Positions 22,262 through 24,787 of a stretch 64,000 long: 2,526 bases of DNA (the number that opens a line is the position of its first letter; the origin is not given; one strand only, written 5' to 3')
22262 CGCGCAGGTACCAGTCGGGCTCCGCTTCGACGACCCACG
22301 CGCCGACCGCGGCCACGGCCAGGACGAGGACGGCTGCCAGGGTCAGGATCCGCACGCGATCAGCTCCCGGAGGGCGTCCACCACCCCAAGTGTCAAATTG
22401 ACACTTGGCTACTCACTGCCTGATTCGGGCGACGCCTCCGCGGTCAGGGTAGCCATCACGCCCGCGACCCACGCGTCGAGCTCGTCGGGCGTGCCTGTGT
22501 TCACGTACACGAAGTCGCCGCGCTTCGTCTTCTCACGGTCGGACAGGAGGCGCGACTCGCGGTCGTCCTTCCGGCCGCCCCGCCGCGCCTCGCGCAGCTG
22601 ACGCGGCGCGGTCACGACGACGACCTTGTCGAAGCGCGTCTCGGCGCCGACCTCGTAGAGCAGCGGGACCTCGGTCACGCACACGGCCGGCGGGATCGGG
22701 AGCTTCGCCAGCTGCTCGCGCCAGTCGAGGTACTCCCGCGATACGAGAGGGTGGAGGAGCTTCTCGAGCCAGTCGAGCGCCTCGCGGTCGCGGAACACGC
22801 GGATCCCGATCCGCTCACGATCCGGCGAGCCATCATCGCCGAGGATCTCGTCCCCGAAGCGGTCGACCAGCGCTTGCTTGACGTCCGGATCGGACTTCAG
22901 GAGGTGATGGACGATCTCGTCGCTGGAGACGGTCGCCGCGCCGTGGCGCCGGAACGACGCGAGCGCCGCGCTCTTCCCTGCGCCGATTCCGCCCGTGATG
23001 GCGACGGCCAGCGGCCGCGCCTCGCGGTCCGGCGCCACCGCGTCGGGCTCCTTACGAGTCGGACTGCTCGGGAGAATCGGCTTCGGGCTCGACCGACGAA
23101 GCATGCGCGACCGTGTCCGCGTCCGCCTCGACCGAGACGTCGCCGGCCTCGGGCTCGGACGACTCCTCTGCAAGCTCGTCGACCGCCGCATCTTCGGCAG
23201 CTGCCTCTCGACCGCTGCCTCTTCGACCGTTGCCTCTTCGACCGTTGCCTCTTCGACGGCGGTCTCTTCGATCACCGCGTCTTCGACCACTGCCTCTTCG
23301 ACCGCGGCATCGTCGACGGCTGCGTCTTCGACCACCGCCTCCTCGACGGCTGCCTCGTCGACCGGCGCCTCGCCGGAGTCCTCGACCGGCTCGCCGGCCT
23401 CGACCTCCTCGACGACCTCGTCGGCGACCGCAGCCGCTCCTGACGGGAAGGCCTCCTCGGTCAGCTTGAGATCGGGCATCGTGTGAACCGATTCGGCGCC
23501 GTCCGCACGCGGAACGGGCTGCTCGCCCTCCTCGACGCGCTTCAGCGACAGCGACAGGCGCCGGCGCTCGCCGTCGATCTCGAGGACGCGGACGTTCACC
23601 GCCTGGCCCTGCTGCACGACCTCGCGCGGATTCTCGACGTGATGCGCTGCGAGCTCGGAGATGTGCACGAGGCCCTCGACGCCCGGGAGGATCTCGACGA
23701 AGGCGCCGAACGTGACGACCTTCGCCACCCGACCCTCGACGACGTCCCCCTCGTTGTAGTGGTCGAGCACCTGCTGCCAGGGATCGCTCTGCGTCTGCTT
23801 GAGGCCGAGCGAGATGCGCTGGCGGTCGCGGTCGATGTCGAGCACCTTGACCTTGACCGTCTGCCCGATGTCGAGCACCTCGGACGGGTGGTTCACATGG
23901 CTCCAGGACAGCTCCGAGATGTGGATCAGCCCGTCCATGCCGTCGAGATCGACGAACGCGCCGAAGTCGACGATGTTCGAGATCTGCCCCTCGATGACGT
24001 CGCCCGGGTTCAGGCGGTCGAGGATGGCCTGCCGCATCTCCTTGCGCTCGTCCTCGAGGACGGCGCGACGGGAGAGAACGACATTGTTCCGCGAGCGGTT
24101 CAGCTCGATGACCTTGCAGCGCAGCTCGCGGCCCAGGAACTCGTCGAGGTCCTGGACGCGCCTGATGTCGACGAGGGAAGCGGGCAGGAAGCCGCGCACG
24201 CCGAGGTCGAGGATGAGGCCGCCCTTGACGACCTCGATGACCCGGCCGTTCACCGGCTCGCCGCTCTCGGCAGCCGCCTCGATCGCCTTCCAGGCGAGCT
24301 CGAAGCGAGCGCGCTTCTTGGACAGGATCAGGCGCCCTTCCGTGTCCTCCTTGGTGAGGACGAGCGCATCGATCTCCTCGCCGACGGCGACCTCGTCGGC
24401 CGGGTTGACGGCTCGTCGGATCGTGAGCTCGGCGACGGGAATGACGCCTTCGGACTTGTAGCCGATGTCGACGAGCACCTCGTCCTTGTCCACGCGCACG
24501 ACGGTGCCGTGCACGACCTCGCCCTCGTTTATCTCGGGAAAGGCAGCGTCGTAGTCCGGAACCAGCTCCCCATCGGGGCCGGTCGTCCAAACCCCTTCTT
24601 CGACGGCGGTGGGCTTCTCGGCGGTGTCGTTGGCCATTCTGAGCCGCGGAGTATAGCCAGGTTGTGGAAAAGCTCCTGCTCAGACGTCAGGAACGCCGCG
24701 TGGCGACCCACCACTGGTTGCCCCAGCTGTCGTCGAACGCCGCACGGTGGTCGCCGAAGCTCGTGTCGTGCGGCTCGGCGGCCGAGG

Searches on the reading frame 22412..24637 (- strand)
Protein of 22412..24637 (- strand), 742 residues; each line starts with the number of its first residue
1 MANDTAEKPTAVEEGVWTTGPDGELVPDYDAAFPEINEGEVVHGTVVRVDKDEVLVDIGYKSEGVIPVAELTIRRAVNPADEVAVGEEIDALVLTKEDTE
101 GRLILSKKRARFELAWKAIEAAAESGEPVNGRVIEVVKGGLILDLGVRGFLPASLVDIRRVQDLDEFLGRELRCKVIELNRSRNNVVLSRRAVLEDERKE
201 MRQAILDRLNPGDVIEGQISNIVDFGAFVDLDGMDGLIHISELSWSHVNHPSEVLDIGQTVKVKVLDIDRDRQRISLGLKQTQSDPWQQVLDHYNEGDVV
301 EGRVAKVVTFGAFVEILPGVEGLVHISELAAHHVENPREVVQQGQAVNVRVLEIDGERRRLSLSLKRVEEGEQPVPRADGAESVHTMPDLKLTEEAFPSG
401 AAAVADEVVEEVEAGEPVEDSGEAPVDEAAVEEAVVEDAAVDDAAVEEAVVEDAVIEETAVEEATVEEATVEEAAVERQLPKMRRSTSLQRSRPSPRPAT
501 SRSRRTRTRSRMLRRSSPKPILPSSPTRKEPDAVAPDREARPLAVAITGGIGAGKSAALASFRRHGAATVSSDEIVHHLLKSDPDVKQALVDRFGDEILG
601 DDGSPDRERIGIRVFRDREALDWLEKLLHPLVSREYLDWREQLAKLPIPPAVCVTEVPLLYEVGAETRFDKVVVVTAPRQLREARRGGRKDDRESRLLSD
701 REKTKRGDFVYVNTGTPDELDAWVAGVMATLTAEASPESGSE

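Call 36: search_protein_families(library=pfam, proteins=[window:22412-24637:-], max_evalue=0.001)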
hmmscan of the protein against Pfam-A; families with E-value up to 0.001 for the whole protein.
window:22412-24637:- (742 aa): 4 families
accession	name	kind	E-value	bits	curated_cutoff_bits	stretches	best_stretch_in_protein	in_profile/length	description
PF00575.29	S1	-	1.5e-77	256.4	22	4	209-280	2-74/74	S1 RNA binding domain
PF01121.26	CoaE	-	8.9e-31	107.4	27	1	544-714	2-175/180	Dephospho-CoA kinase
PF23459.1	S1_RRP5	-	1.1e-27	96.8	27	2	294-365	1-72/72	RRP5 S1 domain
PF21710.3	Spt6_S1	-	6.9e-10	39.5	27.5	0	294-367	14-88/91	Spt6, S1/OB domain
